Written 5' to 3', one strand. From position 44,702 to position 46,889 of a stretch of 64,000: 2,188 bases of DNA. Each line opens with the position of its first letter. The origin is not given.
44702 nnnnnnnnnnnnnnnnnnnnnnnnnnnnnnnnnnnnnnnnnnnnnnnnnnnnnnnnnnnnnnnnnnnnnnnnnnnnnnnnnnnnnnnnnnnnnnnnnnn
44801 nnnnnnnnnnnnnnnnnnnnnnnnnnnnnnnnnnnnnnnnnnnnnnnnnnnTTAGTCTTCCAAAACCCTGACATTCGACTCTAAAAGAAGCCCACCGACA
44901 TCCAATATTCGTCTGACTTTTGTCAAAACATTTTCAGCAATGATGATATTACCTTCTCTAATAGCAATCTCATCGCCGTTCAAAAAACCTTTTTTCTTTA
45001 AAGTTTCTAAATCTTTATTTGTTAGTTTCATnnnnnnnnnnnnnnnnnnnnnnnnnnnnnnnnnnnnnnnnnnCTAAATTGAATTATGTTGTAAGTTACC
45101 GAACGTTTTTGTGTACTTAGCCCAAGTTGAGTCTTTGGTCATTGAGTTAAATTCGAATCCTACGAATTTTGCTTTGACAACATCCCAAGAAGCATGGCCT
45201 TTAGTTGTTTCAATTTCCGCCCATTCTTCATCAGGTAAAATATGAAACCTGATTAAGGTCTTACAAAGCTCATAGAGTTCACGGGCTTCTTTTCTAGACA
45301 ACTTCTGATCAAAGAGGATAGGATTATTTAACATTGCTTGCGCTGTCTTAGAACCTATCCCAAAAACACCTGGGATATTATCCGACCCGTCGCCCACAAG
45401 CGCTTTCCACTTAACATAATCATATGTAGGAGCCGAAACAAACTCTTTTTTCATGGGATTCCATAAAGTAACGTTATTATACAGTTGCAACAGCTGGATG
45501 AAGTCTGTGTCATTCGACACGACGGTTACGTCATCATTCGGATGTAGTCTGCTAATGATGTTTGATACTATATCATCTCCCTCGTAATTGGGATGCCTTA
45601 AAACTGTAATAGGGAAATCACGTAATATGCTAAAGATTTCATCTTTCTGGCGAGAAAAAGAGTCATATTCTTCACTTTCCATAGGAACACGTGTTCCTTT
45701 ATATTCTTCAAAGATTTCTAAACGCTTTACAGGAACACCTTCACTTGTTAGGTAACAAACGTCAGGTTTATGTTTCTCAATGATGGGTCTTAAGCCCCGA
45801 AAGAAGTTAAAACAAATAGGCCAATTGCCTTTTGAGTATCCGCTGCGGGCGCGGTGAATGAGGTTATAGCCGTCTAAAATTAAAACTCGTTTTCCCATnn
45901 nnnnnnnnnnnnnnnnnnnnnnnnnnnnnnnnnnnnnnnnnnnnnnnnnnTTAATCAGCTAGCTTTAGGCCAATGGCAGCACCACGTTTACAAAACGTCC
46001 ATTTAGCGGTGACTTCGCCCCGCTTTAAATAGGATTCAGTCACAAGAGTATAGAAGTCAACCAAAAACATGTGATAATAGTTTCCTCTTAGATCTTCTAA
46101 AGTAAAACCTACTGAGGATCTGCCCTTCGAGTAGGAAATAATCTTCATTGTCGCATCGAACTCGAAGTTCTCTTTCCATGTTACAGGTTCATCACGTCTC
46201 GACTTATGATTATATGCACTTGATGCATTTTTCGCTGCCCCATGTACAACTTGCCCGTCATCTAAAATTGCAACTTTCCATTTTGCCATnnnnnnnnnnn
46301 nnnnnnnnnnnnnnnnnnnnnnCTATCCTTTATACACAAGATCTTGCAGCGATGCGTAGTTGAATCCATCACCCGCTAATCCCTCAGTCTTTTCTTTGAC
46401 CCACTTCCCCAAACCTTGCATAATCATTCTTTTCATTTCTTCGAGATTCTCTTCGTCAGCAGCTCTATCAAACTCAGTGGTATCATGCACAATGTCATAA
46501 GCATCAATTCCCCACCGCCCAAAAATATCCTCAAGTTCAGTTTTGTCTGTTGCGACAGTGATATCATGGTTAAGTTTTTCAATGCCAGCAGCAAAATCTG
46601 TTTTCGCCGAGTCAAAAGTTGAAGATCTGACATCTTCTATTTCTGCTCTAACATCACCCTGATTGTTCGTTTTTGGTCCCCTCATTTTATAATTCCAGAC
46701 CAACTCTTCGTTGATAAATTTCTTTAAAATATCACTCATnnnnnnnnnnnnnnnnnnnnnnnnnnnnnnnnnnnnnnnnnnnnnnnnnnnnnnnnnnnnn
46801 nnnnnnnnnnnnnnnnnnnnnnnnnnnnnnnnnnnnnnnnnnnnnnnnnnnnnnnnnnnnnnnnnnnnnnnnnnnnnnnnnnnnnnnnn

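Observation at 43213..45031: GroEL chaperonin with an overlapping 59-aa GroES-like ORF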

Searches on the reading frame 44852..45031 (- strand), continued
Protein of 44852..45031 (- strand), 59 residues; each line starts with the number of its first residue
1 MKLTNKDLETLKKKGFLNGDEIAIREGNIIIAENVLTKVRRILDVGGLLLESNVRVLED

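Call 52: search_protein_families(library=phrogs, alignment_id=A1, max_evalue=1)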
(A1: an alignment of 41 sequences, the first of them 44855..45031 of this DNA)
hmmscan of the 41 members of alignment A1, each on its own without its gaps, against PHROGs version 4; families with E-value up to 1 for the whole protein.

A. member 1, window:44855-45031:- (59 aa): 1 family
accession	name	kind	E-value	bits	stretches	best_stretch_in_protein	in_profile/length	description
phrog_34267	-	unknown function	0.061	14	1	3-34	25-56/60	-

B. families by the number of members that match (of 41 scanned): 32 families (the first 25 are shown)
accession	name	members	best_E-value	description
phrog_9458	-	2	0.049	-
phrog_34821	-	2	0.17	-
phrog_24879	-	1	0.012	-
phrog_2151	-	1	0.013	-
phrog_279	-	1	0.026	tail sheath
phrog_10821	-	1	0.027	-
phrog_6425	-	1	0.037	-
phrog_22260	-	1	0.041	-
phrog_17607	-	1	0.06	-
phrog_37254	-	1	0.06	-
phrog_34267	-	1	0.061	-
phrog_19723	-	1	0.062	-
phrog_21078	-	1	0.073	-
phrog_5451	-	1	0.12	-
phrog_12144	-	1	0.12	-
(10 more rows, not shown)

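Call 63: search_solved_structures(query=A1, max_evalue=10, show_alignments=2)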
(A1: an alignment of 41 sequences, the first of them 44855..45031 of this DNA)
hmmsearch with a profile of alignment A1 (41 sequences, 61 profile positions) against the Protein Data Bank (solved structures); distinct sequences matched with E-value up to 10: 1.
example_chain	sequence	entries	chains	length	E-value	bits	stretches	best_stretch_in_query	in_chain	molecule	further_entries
5c3c_A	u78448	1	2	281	0.68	12.8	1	22-52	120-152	CbbQ/NirQ/NorQ domain protein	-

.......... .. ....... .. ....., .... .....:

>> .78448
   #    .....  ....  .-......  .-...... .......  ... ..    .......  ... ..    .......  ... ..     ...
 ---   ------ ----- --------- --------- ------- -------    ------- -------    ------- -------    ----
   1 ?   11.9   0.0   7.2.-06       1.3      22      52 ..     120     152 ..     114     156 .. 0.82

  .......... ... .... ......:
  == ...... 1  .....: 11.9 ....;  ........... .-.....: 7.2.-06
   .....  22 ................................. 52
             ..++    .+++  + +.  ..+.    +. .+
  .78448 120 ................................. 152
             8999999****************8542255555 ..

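Call 64: search_protein_families(library=pfam, proteins=[P0031, P0024, P0009, P0005, P0017, P0037, P0042, P0018], max_evalue=1)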
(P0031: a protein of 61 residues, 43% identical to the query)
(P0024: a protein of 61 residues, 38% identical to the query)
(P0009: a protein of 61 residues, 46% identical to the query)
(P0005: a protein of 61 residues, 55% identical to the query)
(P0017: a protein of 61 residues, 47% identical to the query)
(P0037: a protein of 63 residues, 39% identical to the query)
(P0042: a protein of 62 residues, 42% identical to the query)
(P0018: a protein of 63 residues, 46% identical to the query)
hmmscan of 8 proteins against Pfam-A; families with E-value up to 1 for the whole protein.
P0031 (61 aa): 1 family
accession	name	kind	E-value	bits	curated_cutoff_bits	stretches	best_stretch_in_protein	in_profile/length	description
PF09851.14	SHOCT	-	0.0053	16.9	27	1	8-23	4-19/28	Short C-terminal domain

P0024 (61 aa): 0 families

P0009 (61 aa): 0 families

P0005 (61 aa): 0 families

P0017 (61 aa): 2 families
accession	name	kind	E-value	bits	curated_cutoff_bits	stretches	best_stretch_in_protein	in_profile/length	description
PF25276.1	DUF7870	-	0.1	13.2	27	1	19-58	102-140/174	Domain of unknown function (DUF7870)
PF17402.7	DUF5408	-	0.21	11.9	25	0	31-55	37-61/63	Family of unknown function (DUF5408)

P0037 (63 aa): 0 families

P0042 (62 aa): 0 families

P0018 (63 aa): 0 families

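Call 74: fold_search(model_id=the predicted structure, library=viral)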
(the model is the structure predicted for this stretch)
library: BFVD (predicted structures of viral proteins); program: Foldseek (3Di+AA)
matches with E <= 10: 962; with E <= 0.001: 0
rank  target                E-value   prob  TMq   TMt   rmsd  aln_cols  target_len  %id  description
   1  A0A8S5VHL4            2.3e-01  0.33  0.38  0.24  13.5        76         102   17  Uncharacterized protein [Myoviridae sp. ctCYN4]
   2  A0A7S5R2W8            2.6e-01  0.60  0.39  0.16   7.2        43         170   21  Uncharacterized protein [Rhizobium phage RHph_Y68]
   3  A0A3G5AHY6            3.0e-01  0.69  0.42  0.19   7.3        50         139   12  Translation initiation factor IF2/IF5 domain-containing protein [Satyrvirus sp.]
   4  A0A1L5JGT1            3.9e-01  0.47  0.39  0.35  11.2        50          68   12  ORF119 [Plodia interpunctella granulovirus]
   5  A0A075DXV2            4.1e-01  0.63  0.42  0.37   7.4        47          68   15  (no name in the UniProt tables at hand)
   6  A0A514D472            4.1e-01  0.30  0.36  0.09  10.6        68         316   18  Uncharacterized protein [Riboviria sp.]
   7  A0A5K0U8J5            4.4e-01  0.63  0.42  0.15   7.0        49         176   14  Translation initiation factor 2 subunit beta [Yasminevirus sp. GU-2018]
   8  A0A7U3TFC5            4.4e-01  0.51  0.36  0.41   6.2        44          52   11  (no name in the UniProt tables at hand)
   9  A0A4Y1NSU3            5.4e-01  0.47  0.48  0.30   4.4        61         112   15  (no name in the UniProt tables at hand)
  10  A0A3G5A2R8            5.7e-01  0.69  0.46  0.21   6.5        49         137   18  Translation initiation factor 2 subunit beta [Harvfovirus sp.]
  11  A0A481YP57            5.7e-01  0.15  0.28  0.31   6.9        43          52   26  Uncharacterized protein [Pithovirus LCDPAC02]
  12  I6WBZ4                6.1e-01  0.60  0.40  0.11   6.1        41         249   12  Uncharacterized protein [Aeromonas phage CC2]
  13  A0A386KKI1            6.1e-01  0.57  0.47  0.47   6.6        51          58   14  Uncharacterized protein [Acinetobacter phage vB_AbaM_B09_Aci02-2]
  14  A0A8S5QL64            6.1e-01  0.47  0.33  0.17   3.8        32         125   34  Uncharacterized protein [CrAss-like virus sp. ctYsL76]
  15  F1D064                6.1e-01  0.28  0.32  0.15   5.5        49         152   22  Uncharacterized protein [Vibrio phage ICP3_2009_B]
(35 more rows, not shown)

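Call 75: fold_search(model_id=the predicted structure, library=pdb)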
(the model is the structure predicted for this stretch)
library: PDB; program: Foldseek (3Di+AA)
matches with E <= 10: 439; with E <= 0.001: 0
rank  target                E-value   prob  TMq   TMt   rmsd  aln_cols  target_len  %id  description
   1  8ppl_Is               6.5e-01  0.51  0.42  0.17   7.1        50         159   10  MERS-CoV Nsp1 bound to the human 43S pre-initiation complex (released 2023-10-18)
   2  8r7o_D                7.9e-01  0.11  0.23  0.19   8.0        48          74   14  HUWE1 WWE domain in complex with 2'F-ATP (released 2024-07-31)
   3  9bks                  8.4e-01  0.10  0.24  0.20   7.8        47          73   19  Crystal structure of the Human TRIP12 WWE domain (isoform 2) in complex with ADP (released 2024-07-31)
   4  5v1u_B                9.0e-01  0.69  0.40  0.29   1.6        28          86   11  TbiB1 in Complex with the TbiA(beta) Leader Peptide (released 2018-09-05)
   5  5v1u_A                9.6e-01  0.63  0.40  0.29   1.6        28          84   11  TbiB1 in Complex with the TbiA(beta) Leader Peptide (released 2018-09-05)
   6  4j49_A                9.6e-01  0.38  0.34  0.11   4.3        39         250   10  PylD holoenzyme soaked with L-lysine-Ne-D-ornithine (released 2013-06-12)
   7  9bkr                  1.0e+00  0.38  0.38  0.31   7.3        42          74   17  Crystal structure of the Human TRIP12 WWE domain (isoform 2) in complex with ATP (released 2024-07-31)
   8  4j49_B                1.0e+00  0.38  0.34  0.10   4.3        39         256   10  PylD holoenzyme soaked with L-lysine-Ne-D-ornithine (released 2013-06-12)
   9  4j43_A                1.0e+00  0.35  0.34  0.11   4.3        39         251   10  PylD holoenzyme (released 2013-06-12)
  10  6miw                  1.0e+00  0.06  0.20  0.18   8.3        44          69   14  WWE domain of human HUWE1 (released 2018-10-17)
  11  4q3d_C                1.1e+00  0.35  0.34  0.11   4.3        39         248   10  PylD cocrystallized with L-Ornithine-Nd-D-ornithine and NAD+ (released 2014-04-23)
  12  4q3e_B                1.1e+00  0.35  0.34  0.10   4.3        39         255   10  PylD cocrystallized with L-Ornithine-Nd-D-lysine and NAD+ (released 2014-04-23)
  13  4q3c_D                1.1e+00  0.35  0.34  0.10   4.3        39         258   10  PylD cocrystallized with L-Lysine-Ne-L-lysine and NAD+ (released 2014-04-23)
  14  8rd7_A                1.2e+00  0.28  0.39  0.31   6.8        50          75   12  HUWE1 WWE domain in complex with ADP-ribose (released 2024-07-31)
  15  4j43_B                1.2e+00  0.33  0.34  0.11   4.3        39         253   10  PylD holoenzyme (released 2013-06-12)
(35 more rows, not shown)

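Call 80: find_encoding_contigs(protein=P0101, flank=5000, max_places=1)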
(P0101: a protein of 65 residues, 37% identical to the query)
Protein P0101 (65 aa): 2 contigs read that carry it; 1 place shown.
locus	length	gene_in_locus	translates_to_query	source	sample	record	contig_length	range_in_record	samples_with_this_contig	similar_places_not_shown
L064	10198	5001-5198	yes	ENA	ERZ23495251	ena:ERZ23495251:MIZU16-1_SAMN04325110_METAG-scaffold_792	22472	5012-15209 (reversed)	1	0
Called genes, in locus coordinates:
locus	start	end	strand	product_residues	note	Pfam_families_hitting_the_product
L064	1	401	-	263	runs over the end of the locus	-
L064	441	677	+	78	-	-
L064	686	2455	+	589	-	-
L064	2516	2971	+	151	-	-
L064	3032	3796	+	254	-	-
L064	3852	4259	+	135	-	-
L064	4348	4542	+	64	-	-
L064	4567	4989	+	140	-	-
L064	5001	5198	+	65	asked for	-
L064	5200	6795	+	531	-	PF00118:Cpn60_TCP1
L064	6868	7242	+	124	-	-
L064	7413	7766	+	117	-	-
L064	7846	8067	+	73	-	-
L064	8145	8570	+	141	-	PF00011:HSP20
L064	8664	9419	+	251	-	PF00140:Sigma70_r1_2, PF04542:Sigma70_r2, PF04539:Sigma70_r3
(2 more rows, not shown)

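Call 81: find_encoding_contigs(protein=P0015, flank=5000, max_places=2)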
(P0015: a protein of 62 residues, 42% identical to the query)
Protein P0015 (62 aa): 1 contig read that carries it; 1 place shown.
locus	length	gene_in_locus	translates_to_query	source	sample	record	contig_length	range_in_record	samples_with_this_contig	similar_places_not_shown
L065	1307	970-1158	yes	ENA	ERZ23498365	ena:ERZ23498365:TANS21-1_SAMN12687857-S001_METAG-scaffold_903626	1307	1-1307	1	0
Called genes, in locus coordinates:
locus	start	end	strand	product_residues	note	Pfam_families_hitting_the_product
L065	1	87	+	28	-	?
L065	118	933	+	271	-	PF02739:5_3_exonuc_N, PF01367:5_3_exonuc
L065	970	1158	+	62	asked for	-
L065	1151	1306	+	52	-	?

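Call 82: find_encoding_contigs(protein=P0022, flank=5000, max_places=2)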
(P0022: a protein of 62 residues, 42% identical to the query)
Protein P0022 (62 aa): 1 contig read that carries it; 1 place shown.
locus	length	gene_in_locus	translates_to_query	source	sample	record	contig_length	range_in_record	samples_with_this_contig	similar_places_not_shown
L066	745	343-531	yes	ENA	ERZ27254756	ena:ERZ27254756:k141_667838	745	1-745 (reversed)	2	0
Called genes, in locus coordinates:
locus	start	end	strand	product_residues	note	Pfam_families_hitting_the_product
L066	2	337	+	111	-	?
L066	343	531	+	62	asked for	-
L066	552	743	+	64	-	?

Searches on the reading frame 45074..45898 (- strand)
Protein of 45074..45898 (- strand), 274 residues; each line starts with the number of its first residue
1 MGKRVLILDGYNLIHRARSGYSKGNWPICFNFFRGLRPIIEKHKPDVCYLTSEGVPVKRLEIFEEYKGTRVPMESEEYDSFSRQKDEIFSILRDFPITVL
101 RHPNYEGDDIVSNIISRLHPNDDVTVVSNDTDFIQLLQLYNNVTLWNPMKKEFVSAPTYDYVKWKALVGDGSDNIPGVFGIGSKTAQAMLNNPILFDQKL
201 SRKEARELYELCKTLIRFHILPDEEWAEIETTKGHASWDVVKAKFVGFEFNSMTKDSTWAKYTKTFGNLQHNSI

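Call 3: search_protein_families(library=pfam, proteins=[window:45074-45898:-], max_evalue=1)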
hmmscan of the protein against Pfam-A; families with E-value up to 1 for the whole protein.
window:45074-45898:- (274 aa): 2 families
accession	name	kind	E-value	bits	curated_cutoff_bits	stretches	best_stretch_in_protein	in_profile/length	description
PF02739.22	5_3_exonuc_N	-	1.4e-19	70.8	34.3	1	5-151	2-150/164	5'-3' exonuclease, N-terminal resolvase-like domain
PF01367.25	5_3_exonuc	-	6.4e-10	39.8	40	1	160-192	5-37/97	5'-3' exonuclease, C-terminal SAM fold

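Call 4: search_protein_families(library=phrogs, proteins=[window:45074-45898:-], max_evalue=1)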
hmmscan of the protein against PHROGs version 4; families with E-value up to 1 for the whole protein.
window:45074-45898:- (274 aa): 3 families
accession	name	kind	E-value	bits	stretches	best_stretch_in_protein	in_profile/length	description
phrog_107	-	DNA, RNA and nucleotide metabolism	5.1e-30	106.1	1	1-225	117-367/542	exonuclease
phrog_32545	-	unknown function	0.0011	19.7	1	53-143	54-147/186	-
phrog_30319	-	unknown function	0.092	13.6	1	165-191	9-35/141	-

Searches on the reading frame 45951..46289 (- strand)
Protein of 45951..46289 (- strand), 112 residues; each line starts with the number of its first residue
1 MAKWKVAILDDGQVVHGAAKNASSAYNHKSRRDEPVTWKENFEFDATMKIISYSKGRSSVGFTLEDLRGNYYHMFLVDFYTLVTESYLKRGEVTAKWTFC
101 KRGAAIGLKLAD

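Call 3: search_protein_families(library=pfam, proteins=[window:45951-46289:-], max_evalue=1)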
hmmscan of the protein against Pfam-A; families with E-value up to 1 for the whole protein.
window:45951-46289:- (112 aa): 0 families

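Call 4: search_protein_families(library=phrogs, proteins=[window:45951-46289:-], max_evalue=1)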
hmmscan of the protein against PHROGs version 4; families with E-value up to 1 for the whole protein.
window:45951-46289:- (112 aa): 4 families
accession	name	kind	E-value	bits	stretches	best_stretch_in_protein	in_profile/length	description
phrog_22450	-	unknown function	9e-08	33.5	1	26-110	22-103/105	-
phrog_18619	-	unknown function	0.00043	20.8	1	43-109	42-111/181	-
phrog_7983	-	unknown function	0.0011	20.1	1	25-77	41-93/147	-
phrog_37464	-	unknown function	0.014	16.7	1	2-51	40-90/101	-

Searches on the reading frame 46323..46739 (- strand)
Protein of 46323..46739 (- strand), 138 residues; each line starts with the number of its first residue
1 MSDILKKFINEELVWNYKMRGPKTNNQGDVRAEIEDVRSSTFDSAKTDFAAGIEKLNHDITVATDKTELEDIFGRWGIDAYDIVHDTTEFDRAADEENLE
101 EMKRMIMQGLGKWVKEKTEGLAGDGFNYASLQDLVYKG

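Call 3: search_protein_families(library=pfam, proteins=[window:46323-46739:-], max_evalue=1)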
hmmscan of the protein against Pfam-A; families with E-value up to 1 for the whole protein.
window:46323-46739:- (138 aa): 1 family
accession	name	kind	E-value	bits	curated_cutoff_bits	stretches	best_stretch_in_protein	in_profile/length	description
PF18361.6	ssDBP_DBD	-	0.084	13.4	25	0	89-117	63-91/136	Single stranded DNA-binding protein ss DNA binding domain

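Call 4: search_protein_families(library=phrogs, proteins=[window:46323-46739:-], max_evalue=1)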
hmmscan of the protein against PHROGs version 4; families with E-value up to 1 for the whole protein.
window:46323-46739:- (138 aa): 2 families
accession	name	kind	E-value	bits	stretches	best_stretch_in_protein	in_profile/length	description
phrog_11549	-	unknown function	0.15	12.2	1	30-100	7-76/339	-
phrog_31311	-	unknown function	0.16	13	1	27-77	88-138/152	-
